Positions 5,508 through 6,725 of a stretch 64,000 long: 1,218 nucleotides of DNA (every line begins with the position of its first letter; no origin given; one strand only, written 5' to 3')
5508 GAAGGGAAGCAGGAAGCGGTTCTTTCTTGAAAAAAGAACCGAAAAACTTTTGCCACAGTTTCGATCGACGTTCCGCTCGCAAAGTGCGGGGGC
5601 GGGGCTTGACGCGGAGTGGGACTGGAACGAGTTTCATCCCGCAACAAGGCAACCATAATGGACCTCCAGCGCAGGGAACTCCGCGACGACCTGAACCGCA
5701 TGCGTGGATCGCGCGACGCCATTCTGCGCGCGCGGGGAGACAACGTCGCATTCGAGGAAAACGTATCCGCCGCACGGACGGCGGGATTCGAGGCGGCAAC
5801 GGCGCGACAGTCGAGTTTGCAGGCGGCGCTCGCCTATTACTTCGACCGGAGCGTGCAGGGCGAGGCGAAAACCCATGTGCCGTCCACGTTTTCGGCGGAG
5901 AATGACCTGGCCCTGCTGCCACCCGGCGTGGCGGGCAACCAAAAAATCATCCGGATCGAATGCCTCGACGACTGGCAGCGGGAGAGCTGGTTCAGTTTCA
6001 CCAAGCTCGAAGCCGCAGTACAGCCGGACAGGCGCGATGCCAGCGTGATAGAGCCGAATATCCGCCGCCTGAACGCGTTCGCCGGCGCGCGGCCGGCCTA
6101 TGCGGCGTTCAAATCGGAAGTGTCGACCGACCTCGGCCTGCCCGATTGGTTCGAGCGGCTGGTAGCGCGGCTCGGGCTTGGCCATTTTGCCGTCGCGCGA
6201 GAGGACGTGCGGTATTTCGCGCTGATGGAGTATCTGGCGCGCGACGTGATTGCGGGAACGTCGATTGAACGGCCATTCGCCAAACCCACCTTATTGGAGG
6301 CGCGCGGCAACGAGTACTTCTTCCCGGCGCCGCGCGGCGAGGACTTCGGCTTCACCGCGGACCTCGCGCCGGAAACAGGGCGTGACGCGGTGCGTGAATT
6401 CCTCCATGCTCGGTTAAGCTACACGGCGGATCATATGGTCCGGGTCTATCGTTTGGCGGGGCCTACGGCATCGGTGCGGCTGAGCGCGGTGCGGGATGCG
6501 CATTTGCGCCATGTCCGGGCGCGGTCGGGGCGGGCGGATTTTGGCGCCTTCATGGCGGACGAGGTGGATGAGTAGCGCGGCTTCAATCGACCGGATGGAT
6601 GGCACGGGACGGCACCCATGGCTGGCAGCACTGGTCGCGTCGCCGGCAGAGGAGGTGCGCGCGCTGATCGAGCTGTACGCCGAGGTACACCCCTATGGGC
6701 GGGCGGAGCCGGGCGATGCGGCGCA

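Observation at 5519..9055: Three uncharacterised ORFs sit exactly between the two halves of a nested-palindrome repeat element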

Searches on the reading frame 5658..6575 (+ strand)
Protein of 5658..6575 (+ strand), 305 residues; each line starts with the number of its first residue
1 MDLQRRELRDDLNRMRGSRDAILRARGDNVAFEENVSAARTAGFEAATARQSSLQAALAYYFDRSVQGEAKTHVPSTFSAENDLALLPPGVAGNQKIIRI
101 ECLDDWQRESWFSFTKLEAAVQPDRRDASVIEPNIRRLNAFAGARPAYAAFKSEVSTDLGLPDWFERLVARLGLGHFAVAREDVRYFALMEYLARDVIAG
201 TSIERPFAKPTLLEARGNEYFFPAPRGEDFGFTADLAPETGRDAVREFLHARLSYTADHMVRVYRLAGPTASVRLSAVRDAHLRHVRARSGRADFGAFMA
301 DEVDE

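Call 13: search_protein_families(library=pfam, proteins=[window:5658-6575:+], max_evalue=1)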
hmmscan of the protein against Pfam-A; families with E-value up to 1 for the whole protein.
window:5658-6575:+ (305 aa): 0 families
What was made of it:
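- On REP / BIME / REPIN: The genes between the window's arms have no Y1_Tnp hit (call 13).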

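Call 14: search_protein_families(library=padloc, proteins=[window:5658-6575:+], max_evalue=1)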
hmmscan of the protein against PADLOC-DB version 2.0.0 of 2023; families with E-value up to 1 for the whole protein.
window:5658-6575:+ (305 aa): 0 families

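Call 15: search_protein_families(library=ncbifam, proteins=[window:5658-6575:+], max_evalue=1)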
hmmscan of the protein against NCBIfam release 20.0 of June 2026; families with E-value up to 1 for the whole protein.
window:5658-6575:+ (305 aa): 0 families

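Call 17: find_homologous_proteins(query=window:5658-6575:+)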
Query window:5658-6575:+ (305 aa): 59 proteins with E <= 0.001 among 8000 candidates.
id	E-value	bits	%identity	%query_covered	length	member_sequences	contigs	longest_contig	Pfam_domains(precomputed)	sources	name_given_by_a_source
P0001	2.4e-196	669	100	100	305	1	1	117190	-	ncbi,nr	ncbi:MAG: hypothetical protein NT133_03975 [Alphaproteobacteria bacterium]|nr:hypothetical protein [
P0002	1.3e-128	447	68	100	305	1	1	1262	-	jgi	jgi:hypothetical protein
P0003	4.8e-113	395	61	100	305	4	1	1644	-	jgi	jgi:hypothetical protein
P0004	1.8e-103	364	60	100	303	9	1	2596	-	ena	-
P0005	5.5e-86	307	50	100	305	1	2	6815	-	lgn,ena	-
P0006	2.4e-83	298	49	91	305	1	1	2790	-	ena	-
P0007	1.8e-81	292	49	100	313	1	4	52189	-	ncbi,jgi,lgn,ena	jgi:hypothetical protein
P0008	1.1e-80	289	48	100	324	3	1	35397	-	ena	-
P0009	1.1e-80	289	48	100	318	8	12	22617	-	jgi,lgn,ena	jgi:hypothetical protein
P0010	2.0e-80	288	48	100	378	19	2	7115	-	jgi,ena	-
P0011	5.5e-79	284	48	100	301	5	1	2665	-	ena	-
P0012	9.7e-79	283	47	100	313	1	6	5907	-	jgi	jgi:hypothetical protein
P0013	1.9e-78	282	49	100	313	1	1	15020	-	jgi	jgi:hypothetical protein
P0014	2.4e-78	282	49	100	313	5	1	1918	-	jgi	jgi:hypothetical protein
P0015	1.0e-77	280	46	100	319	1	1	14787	-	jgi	jgi:hypothetical protein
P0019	1.5e-76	276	48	100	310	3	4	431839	-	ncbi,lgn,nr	ncbi:MAG: hypothetical protein BroJett024_16600 [Alphaproteobacteria bacterium]|nr:MAG: hypothetical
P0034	2.5e-70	255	44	100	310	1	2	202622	-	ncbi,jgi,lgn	jgi:hypothetical protein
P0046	2.4e-58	216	42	94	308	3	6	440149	-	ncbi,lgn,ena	-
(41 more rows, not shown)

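Call 18: find_encoding_contigs(protein=P0019, flank=8000, max_places=2)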
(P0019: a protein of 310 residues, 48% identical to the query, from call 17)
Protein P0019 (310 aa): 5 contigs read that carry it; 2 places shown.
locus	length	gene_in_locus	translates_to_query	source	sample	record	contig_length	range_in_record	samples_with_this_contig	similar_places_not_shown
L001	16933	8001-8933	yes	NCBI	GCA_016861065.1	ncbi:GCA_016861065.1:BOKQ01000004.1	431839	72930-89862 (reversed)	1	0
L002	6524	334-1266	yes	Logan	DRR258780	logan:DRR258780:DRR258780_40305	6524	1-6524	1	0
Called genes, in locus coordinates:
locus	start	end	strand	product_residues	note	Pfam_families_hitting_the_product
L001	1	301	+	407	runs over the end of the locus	PF00291:PALP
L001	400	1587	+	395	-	PF06779:MFS_4, PF07690:MFS_1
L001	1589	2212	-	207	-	-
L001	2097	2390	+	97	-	-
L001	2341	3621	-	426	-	PF00672:HAMP, PF00512:HisKA, PF13581:HATPase_c_2 (weak), PF02518:HATPase_c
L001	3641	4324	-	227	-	PF00072:Response_reg, PF00486:Trans_reg_C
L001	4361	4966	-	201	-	PF13801:Metal_resist (weak), PF07813:LTXXQ (weak)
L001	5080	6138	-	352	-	PF00490:ALAD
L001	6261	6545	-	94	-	-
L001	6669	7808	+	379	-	PF02771:Acyl-CoA_dh_N, PF02770:Acyl-CoA_dh_M, PF00441:Acyl-CoA_dh_1, PF08028:Acyl-CoA_dh_2, PF22924:ACOX_C_alpha1 (weak)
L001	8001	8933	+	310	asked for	-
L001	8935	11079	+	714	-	-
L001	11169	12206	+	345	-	PF00378:ECH_1, PF16113:ECH_2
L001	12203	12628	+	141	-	PF19660:DUF6163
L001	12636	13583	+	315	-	PF13468:Glyoxalase_3, PF13669:Glyoxalase_4 (faint)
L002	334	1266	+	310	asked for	-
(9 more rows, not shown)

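Call 19: find_encoding_contigs(protein=P0046, flank=8000, max_places=2)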
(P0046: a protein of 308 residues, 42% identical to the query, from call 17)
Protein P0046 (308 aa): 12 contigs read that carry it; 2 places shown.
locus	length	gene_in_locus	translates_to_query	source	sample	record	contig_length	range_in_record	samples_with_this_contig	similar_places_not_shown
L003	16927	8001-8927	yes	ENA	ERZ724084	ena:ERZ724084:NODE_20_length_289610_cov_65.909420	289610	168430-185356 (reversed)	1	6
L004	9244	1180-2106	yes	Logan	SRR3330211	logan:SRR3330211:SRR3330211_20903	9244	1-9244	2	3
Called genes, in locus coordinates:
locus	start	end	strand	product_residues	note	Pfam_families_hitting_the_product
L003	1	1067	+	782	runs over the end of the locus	PF20308:TPR-S, PF00211:Guanylate_cyc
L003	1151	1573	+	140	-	PF01475:FUR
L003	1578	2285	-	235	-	PF03472:Autoind_bind, PF00196:GerE (weak)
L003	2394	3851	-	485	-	PF00171:Aldedh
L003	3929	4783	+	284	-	PF00561:Abhydrolase_1, PF12697:Abhydrolase_6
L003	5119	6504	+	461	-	PF27061:Gasdermin_protease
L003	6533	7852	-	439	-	PF00501:AMP-binding, PF14535:AMP-binding_C_2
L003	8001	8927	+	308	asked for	-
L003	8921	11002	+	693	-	PF14559:TPR_19 (faint)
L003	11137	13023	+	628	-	PF01855:POR_N, PF02775:TPP_enzyme_C, PF13237:Fer4_10 (weak)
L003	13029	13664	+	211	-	PF01558:POR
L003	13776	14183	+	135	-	PF00072:Response_reg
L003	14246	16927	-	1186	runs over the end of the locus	PF21689:TorS_sensor_domain, PF13188:PAS_8 (faint), PF00672:HAMP, PF13426:PAS_9 (weak), PF00512:HisKA, PF02518:HATPase_c, PF00072:Response_reg, PF01627:Hpt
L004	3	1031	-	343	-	?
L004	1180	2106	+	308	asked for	-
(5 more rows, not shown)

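Call 20: find_encoding_contigs(protein=P0034, flank=8000, max_places=2)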
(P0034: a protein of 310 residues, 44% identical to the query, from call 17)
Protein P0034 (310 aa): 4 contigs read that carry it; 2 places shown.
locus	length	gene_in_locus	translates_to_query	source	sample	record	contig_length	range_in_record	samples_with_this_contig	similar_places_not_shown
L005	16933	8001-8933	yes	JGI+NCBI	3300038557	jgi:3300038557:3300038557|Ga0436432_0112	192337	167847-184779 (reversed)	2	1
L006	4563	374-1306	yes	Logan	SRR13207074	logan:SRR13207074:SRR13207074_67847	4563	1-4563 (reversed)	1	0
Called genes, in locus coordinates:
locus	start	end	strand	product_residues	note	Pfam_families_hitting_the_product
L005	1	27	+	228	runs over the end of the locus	PF00072:Response_reg, PF00486:Trans_reg_C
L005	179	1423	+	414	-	PF00672:HAMP, PF00512:HisKA, PF02518:HATPase_c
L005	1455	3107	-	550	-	PF02310:B12-binding (weak), PF04055:Radical_SAM, PF13282:DUF4070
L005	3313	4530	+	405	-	PF07690:MFS_1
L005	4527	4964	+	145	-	PF13279:4HBT_2, PF03061:4HBT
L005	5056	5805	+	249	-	-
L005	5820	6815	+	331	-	PF03401:TctC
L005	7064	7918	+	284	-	-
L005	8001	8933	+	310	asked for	-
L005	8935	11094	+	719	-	-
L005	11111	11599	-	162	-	PF21291:CYNS_N, PF02560:Cyanate_lyase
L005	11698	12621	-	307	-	PF00005:ABC_tran, PF13304:AAA_21 (faint)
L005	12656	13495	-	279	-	PF00528:BPD_transp_1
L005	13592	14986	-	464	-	PF13379:NMT1_2, PF09084:NMT1 (faint)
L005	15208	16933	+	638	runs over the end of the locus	PF13188:PAS_8, PF12860:PAS_7 (weak), PF00989:PAS, PF08448:PAS_4, PF13426:PAS_9, PF00158:Sigma54_activat, PF14532:Sigma54_activ_2, PF25601:AAA_lid_14, +3 more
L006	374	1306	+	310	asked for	-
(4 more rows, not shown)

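Call 52: predict_structure(alignment_id=A1)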
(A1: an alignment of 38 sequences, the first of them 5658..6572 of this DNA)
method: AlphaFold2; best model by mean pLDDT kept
length: 305 residues; sequences in the alignment: 38
mean_pLDDT: 94.5   pTM: 0.90
mean pLDDT of the five models: 94.5, 94.2, 93.7, 93.2, 92.7
residues with pLDDT >= 90: 278; 70-90: 27; 50-70: 0; < 50: 0
segments of 3 or more residues with pLDDT < 50: none
pLDDT, mean of each block of 10 residues (from residue 1): 97 98 97 95 97 96 95 94 88 95 89 96 96 95 92 95 95 94 96 96 94 94 93 91 90 96 96 94 94 95 92
secondary structure, 60 per line:
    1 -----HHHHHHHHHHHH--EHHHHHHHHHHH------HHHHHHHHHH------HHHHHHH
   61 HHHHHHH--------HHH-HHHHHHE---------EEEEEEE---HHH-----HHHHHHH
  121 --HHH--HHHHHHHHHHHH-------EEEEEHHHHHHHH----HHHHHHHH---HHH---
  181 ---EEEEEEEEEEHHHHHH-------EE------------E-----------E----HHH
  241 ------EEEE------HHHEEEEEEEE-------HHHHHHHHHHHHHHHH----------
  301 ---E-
elements in order: H6-17 H21-31 H38-47 H54-67 H80-85 E96-102 H114-120 H128-139 E147-151 H152-159 H164-171 E184-193 H194-199 E247-250 E260-267 H275-290
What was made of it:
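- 5658..6575 (+): ORF1, 305 aa. It belongs to an uncharacterised alpha/beta protein family. AlphaFold pLDDT 94.5 (call 52).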

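Call 56: fold_search(model_id=the predicted structure, library=pdb)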
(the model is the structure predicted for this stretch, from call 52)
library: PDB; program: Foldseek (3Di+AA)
matches with E <= 10: 111; with E <= 0.001: 0
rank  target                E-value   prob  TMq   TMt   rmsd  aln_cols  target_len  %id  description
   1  9mr7_A                4.1e-01  0.04  0.13  0.17  17.5       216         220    9  Genetiocally detoxified pertussis toxin in complex with hu1B7 Fab and hu11E6 Fab (released 2025-04-16)
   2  9vee_A                4.4e-01  0.01  0.09  0.03  34.6       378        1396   10  The cryo-EM structure of human Piezo2-MDFIC2 complex (composite map) (released 2026-04-08)
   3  9h4s_L                9.7e-01  0.01  0.06  0.13  17.7       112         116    7  Structure of fertilization-blocking monoclonal antibody IE-3 VHVL bound to the ZP-N1 domain of mouse ZP2 (crystal form (released 2025-03-12)
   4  6a9k_A                1.4e+00  0.01  0.07  0.08  16.6       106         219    8  Crystal structure of the complex of the hydrolytic antibody Fab 9C10 with a transition-state analog (released 2019-07-24)
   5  2ipu_K                1.5e+00  0.01  0.06  0.08  17.5       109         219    7  PFA1 Fab fragment complexed with Abeta 1-8 peptide (released 2007-10-09)
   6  3iml_A                1.6e+00  0.01  0.07  0.06  14.3       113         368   13  Crystal Structure Of S-Adenosylmethionine Synthetase From Burkholderia Pseudomallei (released 2009-09-22)
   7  7ubs_I                1.6e+00  0.01  0.07  0.08  17.7       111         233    9  Pfs230 D1 domain in complex with 230AS-26 (released 2023-02-15)
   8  4m7z_L                1.7e+00  0.01  0.07  0.08  17.3       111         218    8  Unliganded 1 crystal structure of S25-26 Fab (released 2014-04-09)
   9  5wtt_B                2.0e+00  0.01  0.07  0.08  17.4       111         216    8  Structure of the 093G9 Fab in complex with the epitope peptide (released 2017-12-20)
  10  9cps_L                2.0e+00  0.01  0.06  0.09  16.7       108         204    8  Crystal structure of SARS-CoV-2 receptor binding domain in complex with antibodies M22-91 and CC12.3 (released 2025-06-25)
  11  9cpq_L                2.0e+00  0.01  0.06  0.08  16.8       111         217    9  Crystal structure of SARS-CoV-2 receptor binding domain in complex with antibodies M22-44 and CC12.3 (released 2025-06-25)
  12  9cpt_L                2.1e+00  0.01  0.06  0.08  16.8       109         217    8  Crystal structure of SARS-CoV-2 receptor binding domain in complex with antibodies M22-92 and CC12.3 (released 2025-06-25)
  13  3ifo_B                2.6e+00  0.01  0.07  0.08  17.4       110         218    8  X-ray structure of amyloid beta peptide:antibody (Abeta1-7:10D5) complex (released 2009-11-17)
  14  3ifl_L                2.6e+00  0.01  0.07  0.08  17.4       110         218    7  X-ray structure of amyloid beta peptide:antibody (Abeta1-7:12A11) complex (released 2009-11-17)
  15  7ski_A                2.7e+00  0.03  0.16  0.24  13.5       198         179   10  Pertussis toxin in complex with PJ34 (released 2022-04-13)
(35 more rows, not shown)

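Call 58: search_solved_structures(query=A1, max_evalue=10)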
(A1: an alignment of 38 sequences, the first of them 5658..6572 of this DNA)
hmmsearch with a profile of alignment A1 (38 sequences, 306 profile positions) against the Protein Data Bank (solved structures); distinct sequences matched with E-value up to 10: 0.
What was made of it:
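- Tried and rejected: A PDB sequence profile search with the ORF1 alignment gave nothing (call 58).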

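Call 59: search_protein_families(library=pfam, alignment_id=A1, max_evalue=1)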
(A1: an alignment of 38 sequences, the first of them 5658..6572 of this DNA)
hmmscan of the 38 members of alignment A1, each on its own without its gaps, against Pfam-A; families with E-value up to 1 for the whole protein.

A. member 1, window:5658-6572:+ (305 aa): 0 families

B. families by the number of members that match (of 38 scanned): 4 families
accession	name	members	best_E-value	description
PF23746.1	Gp41_Mu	2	0.065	Tail assembly protein gp41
PF00269.25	SASP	1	0.23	Small, acid-soluble spore proteins, alpha/beta type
PF11458.13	Mistic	1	0.24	Membrane-integrating protein Mistic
PF10456.14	BAR_3_WASP_bdg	1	0.28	WASP-binding domain of Sorting nexin protein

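Call 61: find_encoding_contigs(protein=P0005, flank=8000, max_places=3)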
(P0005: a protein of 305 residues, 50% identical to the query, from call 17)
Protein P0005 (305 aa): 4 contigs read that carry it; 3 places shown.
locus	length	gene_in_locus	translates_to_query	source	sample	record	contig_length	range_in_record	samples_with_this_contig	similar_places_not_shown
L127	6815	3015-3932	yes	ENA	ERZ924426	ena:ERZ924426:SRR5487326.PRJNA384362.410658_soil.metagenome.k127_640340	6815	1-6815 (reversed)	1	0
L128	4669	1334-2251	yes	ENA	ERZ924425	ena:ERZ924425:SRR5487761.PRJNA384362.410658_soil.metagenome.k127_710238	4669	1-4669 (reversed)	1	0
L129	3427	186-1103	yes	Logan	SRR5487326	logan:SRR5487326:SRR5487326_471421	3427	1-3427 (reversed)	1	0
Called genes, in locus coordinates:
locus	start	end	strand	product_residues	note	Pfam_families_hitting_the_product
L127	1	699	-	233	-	?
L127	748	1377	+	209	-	-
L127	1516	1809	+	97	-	PF01909:NTP_transf_2, PF18765:Polbeta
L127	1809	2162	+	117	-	PF01934:HepT-like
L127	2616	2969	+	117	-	PF05378:Hydant_A_N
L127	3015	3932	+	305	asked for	-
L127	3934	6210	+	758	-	PF13428:TPR_14 (faint), PF13431:TPR_17 (faint), PF13374:TPR_10 (faint), PF13432:TPR_16 (weak), PF14559:TPR_19 (weak)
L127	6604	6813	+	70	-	?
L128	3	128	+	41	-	?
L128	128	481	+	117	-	PF01934:HepT-like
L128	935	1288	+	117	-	PF05378:Hydant_A_N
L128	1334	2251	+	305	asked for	-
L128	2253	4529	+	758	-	PF13428:TPR_14 (faint), PF13431:TPR_17 (faint), PF13374:TPR_10 (faint), PF13432:TPR_16 (weak), PF14559:TPR_19 (weak)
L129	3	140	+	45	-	?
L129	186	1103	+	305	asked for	-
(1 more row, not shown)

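Call 64: fold_search(model_id=the predicted structure, library=viral)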
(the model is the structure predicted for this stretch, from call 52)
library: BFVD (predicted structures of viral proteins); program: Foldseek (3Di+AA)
matches with E <= 10: 45; with E <= 0.001: 0
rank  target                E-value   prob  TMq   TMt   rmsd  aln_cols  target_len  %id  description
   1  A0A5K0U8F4            1.6e-01  0.16  0.20  0.18  13.5       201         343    8  Uncharacterized protein [Yasminevirus sp. GU-2018]
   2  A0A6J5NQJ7            8.0e-01  0.11  0.17  0.36   9.5       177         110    7  Uncharacterized protein [uncultured Caudovirales phage]
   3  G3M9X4                9.6e-01  0.04  0.19  0.23  20.6       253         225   10  Gp233 [Bacillus phage G]
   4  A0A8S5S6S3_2          1.4e+00  0.02  0.15  0.06  17.9       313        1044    8  Uncharacterized protein [Podoviridae sp. ctsUe5]
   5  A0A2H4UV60            1.7e+00  0.03  0.19  0.21  15.6       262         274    7  Uncharacterized protein [Bodo saltans virus]
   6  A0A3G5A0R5            1.7e+00  0.02  0.13  0.09  15.4       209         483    6  Guanylate cyclase domain-containing protein [Faunusvirus sp.]
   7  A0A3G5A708            1.9e+00  0.07  0.19  0.36  10.9       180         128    6  Uncharacterized protein [Hyperionvirus sp.]
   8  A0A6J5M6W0            2.1e+00  0.01  0.11  0.15  23.1       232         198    7  Gp6 domain containing protein [uncultured Caudovirales phage]
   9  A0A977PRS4            2.4e+00  0.01  0.08  0.14  17.1       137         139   14  (no name in the UniProt tables at hand)
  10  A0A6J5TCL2            2.7e+00  0.01  0.10  0.14  23.4       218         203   10  Gp6 domain containing protein [uncultured Caudovirales phage]
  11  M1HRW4                2.7e+00  0.00  0.07  0.11  22.0       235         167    9  (no name in the UniProt tables at hand)
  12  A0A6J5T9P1            2.9e+00  0.01  0.10  0.07  20.1       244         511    8  Uncharacterized protein [uncultured Caudovirales phage]
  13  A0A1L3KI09            3.1e+00  0.01  0.09  0.10  15.2       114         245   13  (no name in the UniProt tables at hand)
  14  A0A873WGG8            3.5e+00  0.01  0.11  0.12  15.4       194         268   11  (no name in the UniProt tables at hand)
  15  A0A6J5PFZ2            3.5e+00  0.01  0.10  0.13  20.0       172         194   14  Gp6 domain containing protein [uncultured Caudovirales phage]
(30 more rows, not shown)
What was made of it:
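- Tried and rejected: The recurring pertussis-toxin S1 hits have probability <=0.04 and TM <=0.17, so I rejected them (calls 56, 64).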
